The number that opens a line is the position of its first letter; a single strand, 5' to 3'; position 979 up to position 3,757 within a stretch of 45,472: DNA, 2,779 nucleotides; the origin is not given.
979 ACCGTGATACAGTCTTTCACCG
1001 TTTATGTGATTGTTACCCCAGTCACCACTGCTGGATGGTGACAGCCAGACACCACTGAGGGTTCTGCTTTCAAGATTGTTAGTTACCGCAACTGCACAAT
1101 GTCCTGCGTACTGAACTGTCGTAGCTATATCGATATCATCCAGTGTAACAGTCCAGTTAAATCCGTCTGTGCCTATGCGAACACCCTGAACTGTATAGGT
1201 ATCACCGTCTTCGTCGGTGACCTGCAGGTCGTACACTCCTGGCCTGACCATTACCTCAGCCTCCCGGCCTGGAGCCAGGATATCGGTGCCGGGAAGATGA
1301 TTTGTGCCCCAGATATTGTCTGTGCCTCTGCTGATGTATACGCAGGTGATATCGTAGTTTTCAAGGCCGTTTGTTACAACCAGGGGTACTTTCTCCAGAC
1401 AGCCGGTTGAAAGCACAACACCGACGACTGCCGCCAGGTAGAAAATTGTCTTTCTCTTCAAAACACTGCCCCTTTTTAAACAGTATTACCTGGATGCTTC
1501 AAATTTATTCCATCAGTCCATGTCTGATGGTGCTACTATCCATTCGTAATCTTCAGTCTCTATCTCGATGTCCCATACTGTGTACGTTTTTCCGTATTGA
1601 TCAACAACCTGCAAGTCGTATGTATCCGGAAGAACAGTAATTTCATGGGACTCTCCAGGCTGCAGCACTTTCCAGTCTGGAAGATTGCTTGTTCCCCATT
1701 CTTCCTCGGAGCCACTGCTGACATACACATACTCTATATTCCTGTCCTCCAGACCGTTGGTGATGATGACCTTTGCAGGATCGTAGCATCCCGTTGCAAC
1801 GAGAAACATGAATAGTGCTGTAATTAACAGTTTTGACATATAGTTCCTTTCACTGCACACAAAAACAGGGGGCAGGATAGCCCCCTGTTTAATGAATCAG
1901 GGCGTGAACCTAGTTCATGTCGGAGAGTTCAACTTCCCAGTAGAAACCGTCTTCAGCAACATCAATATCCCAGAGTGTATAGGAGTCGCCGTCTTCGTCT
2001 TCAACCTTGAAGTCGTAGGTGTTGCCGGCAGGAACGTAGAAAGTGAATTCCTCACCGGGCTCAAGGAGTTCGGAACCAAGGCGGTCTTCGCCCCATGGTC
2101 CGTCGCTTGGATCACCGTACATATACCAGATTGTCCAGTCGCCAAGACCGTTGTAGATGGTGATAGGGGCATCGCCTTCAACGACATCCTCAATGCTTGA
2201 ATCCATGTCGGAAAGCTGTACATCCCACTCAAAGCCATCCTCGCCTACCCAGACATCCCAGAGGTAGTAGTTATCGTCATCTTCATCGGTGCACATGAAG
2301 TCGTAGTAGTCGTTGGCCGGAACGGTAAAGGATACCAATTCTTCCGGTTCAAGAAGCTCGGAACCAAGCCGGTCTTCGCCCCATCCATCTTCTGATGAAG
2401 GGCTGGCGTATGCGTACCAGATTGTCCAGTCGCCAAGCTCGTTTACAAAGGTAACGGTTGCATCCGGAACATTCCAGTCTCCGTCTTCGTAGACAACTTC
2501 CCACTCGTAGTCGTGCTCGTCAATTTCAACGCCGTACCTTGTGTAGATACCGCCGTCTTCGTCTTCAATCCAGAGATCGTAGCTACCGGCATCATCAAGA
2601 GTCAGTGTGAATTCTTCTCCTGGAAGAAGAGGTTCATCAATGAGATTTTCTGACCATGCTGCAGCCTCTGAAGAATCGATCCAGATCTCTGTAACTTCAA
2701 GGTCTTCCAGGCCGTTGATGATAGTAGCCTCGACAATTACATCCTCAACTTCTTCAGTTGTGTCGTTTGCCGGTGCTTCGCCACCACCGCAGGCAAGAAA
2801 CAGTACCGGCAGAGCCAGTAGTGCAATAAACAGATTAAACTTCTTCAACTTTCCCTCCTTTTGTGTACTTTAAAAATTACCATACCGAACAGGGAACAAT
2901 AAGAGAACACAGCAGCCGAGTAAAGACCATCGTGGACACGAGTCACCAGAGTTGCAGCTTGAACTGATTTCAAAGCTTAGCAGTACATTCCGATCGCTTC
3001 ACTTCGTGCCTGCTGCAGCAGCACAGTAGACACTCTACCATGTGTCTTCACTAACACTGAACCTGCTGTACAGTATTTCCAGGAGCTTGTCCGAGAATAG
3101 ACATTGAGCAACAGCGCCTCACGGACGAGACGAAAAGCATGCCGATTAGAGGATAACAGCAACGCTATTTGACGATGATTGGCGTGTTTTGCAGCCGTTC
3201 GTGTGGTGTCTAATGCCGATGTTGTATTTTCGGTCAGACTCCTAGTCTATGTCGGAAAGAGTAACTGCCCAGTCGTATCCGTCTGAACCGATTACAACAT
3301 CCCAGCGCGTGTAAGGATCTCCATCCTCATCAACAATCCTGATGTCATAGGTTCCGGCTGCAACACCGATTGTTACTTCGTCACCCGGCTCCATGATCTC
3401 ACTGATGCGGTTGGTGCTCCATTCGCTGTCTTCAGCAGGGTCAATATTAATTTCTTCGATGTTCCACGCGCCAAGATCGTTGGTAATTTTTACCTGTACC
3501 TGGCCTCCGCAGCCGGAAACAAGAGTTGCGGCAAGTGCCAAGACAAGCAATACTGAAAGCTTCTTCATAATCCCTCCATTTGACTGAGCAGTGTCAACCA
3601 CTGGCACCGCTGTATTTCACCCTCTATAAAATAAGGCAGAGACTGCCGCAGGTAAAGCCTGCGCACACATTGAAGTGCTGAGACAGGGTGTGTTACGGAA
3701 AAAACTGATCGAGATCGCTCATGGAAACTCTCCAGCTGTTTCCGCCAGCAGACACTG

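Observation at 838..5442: Six tandem paralogous genes encode 11 copies of an unrecognised ~90-aa acidic, Trp-rich secreted module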

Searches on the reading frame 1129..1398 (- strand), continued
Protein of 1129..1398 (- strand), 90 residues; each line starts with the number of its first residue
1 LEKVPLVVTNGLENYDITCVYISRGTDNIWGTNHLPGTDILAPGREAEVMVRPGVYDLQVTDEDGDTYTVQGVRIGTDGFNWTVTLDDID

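Call 41: search_protein_families(library=pfam, proteins=[P0078, P0133, P0088, P0049, P0119, P0105, P0124, P0024, P0008, P0095], max_evalue=0.00001)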
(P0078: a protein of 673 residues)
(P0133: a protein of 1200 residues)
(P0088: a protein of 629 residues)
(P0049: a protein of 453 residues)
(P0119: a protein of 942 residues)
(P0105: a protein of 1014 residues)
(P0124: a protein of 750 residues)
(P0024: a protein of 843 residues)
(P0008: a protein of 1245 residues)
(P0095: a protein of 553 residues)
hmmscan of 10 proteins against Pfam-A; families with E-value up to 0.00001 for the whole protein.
P0078 (673 aa): 2 families
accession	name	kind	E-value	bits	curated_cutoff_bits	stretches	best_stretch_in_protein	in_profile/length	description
PF00069.31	Pkinase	-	2.8e-53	181.5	31.7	1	12-264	1-258/263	Protein kinase domain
PF07714.23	PK_Tyr_Ser-Thr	-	2.8e-34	119.1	23.1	1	13-258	2-249/258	Protein tyrosine and serine/threonine kinase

P0133 (1200 aa): 2 families
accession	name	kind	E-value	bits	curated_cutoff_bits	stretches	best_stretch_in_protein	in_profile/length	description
PF13676.11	TIR_2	-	3.7e-27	95.7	28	1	14-126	1-115/122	TIR domain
PF04151.21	PPC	-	3.4e-16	60.3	25.9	1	574-639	3-68/70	Bacterial pre-peptidase C-terminal domain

P0088 (629 aa): 1 family
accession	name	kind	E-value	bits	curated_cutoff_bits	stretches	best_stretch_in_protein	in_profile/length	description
PF00656.27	Peptidase_C14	-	4.3e-40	138.3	21.4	1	29-245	2-232/233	Caspase domain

P0049 (453 aa): 2 families
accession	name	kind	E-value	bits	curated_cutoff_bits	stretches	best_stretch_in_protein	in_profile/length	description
PF13365.12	Trypsin_2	-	5.1e-17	63.4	27.6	1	5-96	49-144/144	Trypsin-like peptidase domain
PF00089.32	Trypsin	-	2.6e-06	27.9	20.6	0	5-99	85-197/220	Trypsin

P0119 (942 aa): 0 families

P0105 (1014 aa): 2 families
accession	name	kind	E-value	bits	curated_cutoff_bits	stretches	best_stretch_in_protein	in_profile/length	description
PF00963.24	Cohesin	-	3.1e-19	70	24.1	2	805-902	1-108/139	Cohesin domain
PF00404.24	Dockerin_1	-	7.6e-06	26.5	22.9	0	719-771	2-54/57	Dockerin type I domain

P0124 (750 aa): 1 family
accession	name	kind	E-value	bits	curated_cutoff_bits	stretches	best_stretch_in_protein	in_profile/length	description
PF00413.30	Peptidase_M10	-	3.6e-35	121.6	24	1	65-212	1-159/159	Matrixin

P0024 (843 aa): 0 families

P0008 (1245 aa): 3 families
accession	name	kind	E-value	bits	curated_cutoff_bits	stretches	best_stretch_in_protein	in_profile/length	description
PF13365.12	Trypsin_2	-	2.3e-26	93.7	27.6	1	86-222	1-144/144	Trypsin-like peptidase domain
PF00089.32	Trypsin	-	8.1e-08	32.8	20.6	1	85-227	26-199/220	Trypsin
PF17820.7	PDZ_6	-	1.8e-07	31.2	27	1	274-328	1-47/54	PDZ domain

P0095 (553 aa): 1 family
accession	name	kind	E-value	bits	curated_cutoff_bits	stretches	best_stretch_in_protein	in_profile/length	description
PF13365.12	Trypsin_2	-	7.9e-22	79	27.6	1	48-181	1-144/144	Trypsin-like peptidase domain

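Call 44: find_encoding_contigs(protein=P0093, flank=10000, max_places=2)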
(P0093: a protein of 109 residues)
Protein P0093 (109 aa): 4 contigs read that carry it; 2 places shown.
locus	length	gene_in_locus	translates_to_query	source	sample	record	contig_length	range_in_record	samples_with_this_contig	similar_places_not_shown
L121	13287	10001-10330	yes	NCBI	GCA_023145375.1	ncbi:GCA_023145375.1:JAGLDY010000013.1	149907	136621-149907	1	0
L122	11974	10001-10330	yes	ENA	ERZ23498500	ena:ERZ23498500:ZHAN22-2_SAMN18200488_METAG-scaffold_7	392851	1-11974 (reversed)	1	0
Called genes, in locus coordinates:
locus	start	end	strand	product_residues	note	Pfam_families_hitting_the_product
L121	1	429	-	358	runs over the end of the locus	PF00226:DnaJ, PF01556:DnaJ_C, PF00684:DnaJ_CXXCXGXG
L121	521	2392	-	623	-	PF00012:HSP70, PF06723:MreB_Mbl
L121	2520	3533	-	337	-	PF01008:IF-2B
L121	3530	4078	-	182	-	PF02441:Flavoprotein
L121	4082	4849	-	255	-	PF03309:Pan_kinase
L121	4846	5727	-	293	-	PF02749:QRPTase_N, PF01729:QRPTase_C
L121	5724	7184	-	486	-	PF07969:Amidohydro_3, PF01979:Amidohydro_1 (weak)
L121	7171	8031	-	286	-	PF00990:GGDEF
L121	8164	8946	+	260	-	-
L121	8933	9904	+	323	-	-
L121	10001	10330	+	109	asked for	-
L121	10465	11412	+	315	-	-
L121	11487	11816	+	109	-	-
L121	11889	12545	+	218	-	-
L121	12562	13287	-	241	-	PF02518:HATPase_c, PF13581:HATPase_c_2 (faint)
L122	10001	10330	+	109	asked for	-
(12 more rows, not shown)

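Call 61: search_protein_families(library=pfam, proteins=[P0028, P0037, P0042, P0059, P0066, P0067, P0068, P0072, P0077, P0109], max_evalue=0.001)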
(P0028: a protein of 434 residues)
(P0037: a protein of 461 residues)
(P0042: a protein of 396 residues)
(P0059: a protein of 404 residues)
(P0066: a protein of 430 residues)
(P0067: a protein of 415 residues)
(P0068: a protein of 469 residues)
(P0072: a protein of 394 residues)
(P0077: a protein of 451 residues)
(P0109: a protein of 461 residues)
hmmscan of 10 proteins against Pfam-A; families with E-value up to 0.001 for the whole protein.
P0028 (434 aa): 0 families

P0037 (461 aa): 2 families
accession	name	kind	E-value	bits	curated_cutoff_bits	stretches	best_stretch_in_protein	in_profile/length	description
PF13620.12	CarboxypepD_reg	-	3.5e-08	34.1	32.3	0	127-204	5-80/82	Carboxypeptidase regulatory-like domain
PF09478.16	CBM49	-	0.00015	22.4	23.4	0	286-327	9-52/80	Carbohydrate binding domain CBM49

P0042 (396 aa): 1 family
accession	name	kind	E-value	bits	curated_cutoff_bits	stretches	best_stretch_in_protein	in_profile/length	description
PF06232.16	ATS3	-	9.4e-07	29.2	27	0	55-86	69-100/125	Embryo-specific protein 3, (ATS3)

P0059 (404 aa): 1 family
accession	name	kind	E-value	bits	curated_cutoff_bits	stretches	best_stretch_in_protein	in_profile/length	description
PF06232.16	ATS3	-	2.4e-10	40.8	27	0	239-267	67-95/125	Embryo-specific protein 3, (ATS3)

P0066 (430 aa): 0 families

P0067 (415 aa): 2 families
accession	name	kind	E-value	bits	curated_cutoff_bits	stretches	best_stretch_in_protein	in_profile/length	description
PF06232.16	ATS3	-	7.8e-09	35.9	27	0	202-281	15-96/125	Embryo-specific protein 3, (ATS3)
PF24025.1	Ig_DR_A0283-like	-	1e-08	35.9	27.1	0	244-309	2-66/102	DR_A0283-like, Ig-like domain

P0068 (469 aa): 0 families

P0072 (394 aa): 2 families
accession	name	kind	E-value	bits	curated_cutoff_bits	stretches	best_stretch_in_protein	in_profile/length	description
PF22058.2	X25_BaPul_like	-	3.5e-08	33.9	27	0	180-203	39-61/87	Pullulanase X25 domain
PF13620.12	CarboxypepD_reg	-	3.1e-06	27.9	32.3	0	318-392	8-79/82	Carboxypeptidase regulatory-like domain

P0077 (451 aa): 0 families

P0109 (461 aa): 6 families
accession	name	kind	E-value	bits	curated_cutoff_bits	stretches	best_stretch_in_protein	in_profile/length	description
PF13620.12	CarboxypepD_reg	-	8.2e-12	45.8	32.3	0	135-205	10-77/82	Carboxypeptidase regulatory-like domain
PF14686.12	fn3_3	-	5.1e-08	33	24.4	0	331-369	33-72/75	Polysaccharide lyase family 4, domain II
PF22058.2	X25_BaPul_like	-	1.2e-06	28.9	27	0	75-125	31-84/87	Pullulanase X25 domain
PF19410.4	DUF5980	-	4.8e-06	27.4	27.1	0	79-111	61-93/97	Family of unknown function (DUF5980)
PF07495.19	Y_Y_Y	-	1.7e-05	25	26.6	0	76-100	28-50/65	Y_Y_Y domain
PF09430.16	EMC7_beta-sandw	-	2.6e-05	24.8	26.6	0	330-349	26-45/122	ER membrane protein complex subunit 7, beta-sandwich domain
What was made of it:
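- On CarboxypepD_reg (PF13620): Distant relatives P0109 (45.8 bits) and P0037 (34.1 bits) pass only as sums, with 0 stretches passing (call 61).
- CarboxypepD_reg aligns over nearly its full length with single modules of distant relatives: P0109 at 45.8 bits summed, profile positions 10-77 of 82; P0037 at positions 5-80 of 82 (call 61).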

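Call 69: fold_search(model_id=the predicted structure, library=viral)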
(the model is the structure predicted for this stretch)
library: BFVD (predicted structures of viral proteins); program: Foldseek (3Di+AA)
matches with E <= 10: 701; with E <= 0.001: 0
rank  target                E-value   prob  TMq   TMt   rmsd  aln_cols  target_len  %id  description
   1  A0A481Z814            4.4e-03  1.00  0.62  0.43   4.9       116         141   12  Uncharacterized protein [Pithovirus LCPAC302]
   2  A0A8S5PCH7            5.0e-03  1.00  0.56  0.43   3.6       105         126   15  Uncharacterized protein [Siphoviridae sp. ctorp6]
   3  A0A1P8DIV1            5.9e-03  1.00  0.67  0.14   3.7        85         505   13  (no name in the UniProt tables at hand)
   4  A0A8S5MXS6            6.6e-03  0.99  0.47  0.10   4.8        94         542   18  Tail collar fiber protein [Myoviridae sp. ctRRy11]
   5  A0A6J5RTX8            7.4e-03  1.00  0.57  0.24   3.8        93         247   13  Uncharacterized protein [uncultured Caudovirales phage]
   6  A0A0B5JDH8            1.1e-02  1.00  0.50  0.19   5.3       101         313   13  Uncharacterized protein [Pandoravirus inopinatum]
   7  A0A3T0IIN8            1.1e-02  0.99  0.52  0.49   4.8        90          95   16  Uncharacterized protein [Vibrio virus vB_VspP_SBP1]
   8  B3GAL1                1.2e-02  0.99  0.49  0.14   5.3        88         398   10  AMDV2_12 [uncultured virus]
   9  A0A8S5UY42            1.3e-02  0.96  0.44  0.13   5.6       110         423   14  DNA polymerase II large subunit [Myoviridae sp. ct7113]
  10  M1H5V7                1.5e-02  0.93  0.43  0.28  10.4       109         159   11  (no name in the UniProt tables at hand)
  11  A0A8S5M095            2.2e-02  0.95  0.43  0.40   5.9        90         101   13  Uncharacterized protein [Myoviridae sp. ctZDd15]
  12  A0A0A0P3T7            2.4e-02  0.96  0.47  0.15   5.0        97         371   18  Uncharacterized protein [Los Azufres archaeal virus 2]
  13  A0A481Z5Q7            2.6e-02  1.00  0.57  0.24   4.0        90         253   13  Uncharacterized protein (Fragment) [Pithovirus LCPAC202]
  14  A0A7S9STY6            2.6e-02  0.87  0.36  0.20   7.1        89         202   15  Uncharacterized protein [Virus NIOZ-UU157]
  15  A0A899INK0            2.6e-02  0.57  0.32  0.16   9.9       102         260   13  (no name in the UniProt tables at hand)
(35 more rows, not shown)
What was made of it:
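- Tried and rejected: Nothing below E 1e-3 (call 69).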

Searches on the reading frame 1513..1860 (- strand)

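Call 3: search_protein_families(library=pfam, proteins=[window:1513-1860:-], max_evalue=1)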
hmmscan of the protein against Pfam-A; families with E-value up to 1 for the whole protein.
window:1513-1860:- (115 aa): 1 family
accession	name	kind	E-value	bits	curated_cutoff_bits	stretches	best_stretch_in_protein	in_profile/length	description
PF14310.12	Fn3-like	-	0.059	13.9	25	1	66-97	29-60/71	Fibronectin type III-like domain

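Call 4: search_protein_families(library=ncbifam, proteins=[window:1513-1860:-], max_evalue=1)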
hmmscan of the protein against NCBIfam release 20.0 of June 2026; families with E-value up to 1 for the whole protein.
window:1513-1860:- (115 aa): 0 families

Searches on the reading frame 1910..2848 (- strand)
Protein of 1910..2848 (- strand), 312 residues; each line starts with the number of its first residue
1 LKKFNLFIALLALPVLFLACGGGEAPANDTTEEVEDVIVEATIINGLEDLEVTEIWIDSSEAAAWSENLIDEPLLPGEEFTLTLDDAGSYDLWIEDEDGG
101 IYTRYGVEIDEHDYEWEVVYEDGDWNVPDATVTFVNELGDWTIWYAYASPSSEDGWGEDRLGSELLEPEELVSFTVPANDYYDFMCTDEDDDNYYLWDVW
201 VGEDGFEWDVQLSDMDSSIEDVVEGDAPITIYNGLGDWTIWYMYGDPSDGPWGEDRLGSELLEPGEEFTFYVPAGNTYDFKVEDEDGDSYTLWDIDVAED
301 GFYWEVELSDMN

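Call 3: search_protein_families(library=pfam, proteins=[window:1910-2848:-], max_evalue=1)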
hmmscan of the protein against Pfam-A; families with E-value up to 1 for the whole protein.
window:1910-2848:- (312 aa): 6 families
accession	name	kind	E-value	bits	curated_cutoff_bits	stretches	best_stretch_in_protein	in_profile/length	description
PF12892.13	FctA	-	0.012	16.8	22.1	1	69-137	52-118/120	Spy0128-like isopeptide containing domain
PF21226.3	MalQ_N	-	0.016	16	24.1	0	267-293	14-40/91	MalQ N-terminal beta sandwich domain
PF12590.13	Acyl-thio_N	-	0.15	13.1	22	0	216-240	75-99/130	Acyl-ATP thioesterase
PF23926.2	LtfC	-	0.21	12.6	27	1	270-309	28-65/100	LtfC-like, beta-sandwich domain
PF11699.14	CENP-C_C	-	0.34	11.6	29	0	268-282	59-73/85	Mif2/CENP-C like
PF12690.13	BsuPI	-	0.38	11.2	22.9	0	79-105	27-53/101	Intracellular proteinase inhibitor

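Call 4: search_protein_families(library=ncbifam, proteins=[window:1910-2848:-], max_evalue=1)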
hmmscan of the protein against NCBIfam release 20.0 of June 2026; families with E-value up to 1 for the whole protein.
window:1910-2848:- (312 aa): 0 families

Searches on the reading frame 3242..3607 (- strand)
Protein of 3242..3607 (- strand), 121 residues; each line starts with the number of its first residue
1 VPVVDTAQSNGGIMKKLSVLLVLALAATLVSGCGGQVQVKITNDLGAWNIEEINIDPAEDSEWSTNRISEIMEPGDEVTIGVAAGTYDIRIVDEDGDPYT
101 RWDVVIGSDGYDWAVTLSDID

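Call 3: search_protein_families(library=pfam, proteins=[window:3242-3607:-], max_evalue=1)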
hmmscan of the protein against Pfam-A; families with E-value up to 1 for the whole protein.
window:3242-3607:- (121 aa): 0 families

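Call 4: search_protein_families(library=ncbifam, proteins=[window:3242-3607:-], max_evalue=1)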
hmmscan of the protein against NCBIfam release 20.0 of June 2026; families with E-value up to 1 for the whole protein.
window:3242-3607:- (121 aa): 5 families
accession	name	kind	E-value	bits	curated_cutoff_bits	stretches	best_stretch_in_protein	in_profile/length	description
NF047847.2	SS_mature_LptM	equivalog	0.013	15.6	27.7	1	14-34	1-21/31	LPS translocon maturation chaperone LptM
NF058595.1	invert_tail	domain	0.057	13.8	37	1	17-38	56-77/113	lipo-invert putative C-terminal anchoring domain-containing protein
NF007319.0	PRK09810.1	equivalog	0.092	12.7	86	1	13-33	1-19/41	lipoprotein antitoxin entericidin A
NF037980.1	T2SS_GspK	equivalog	0.11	12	130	1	17-42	7-32/307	type II secretion system minor pseudopilin GspK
NF033216.1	lipo_YgdI_YgdR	subfamily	0.15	12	42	1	15-43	1-29/71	YgdI/YgdR family lipoprotein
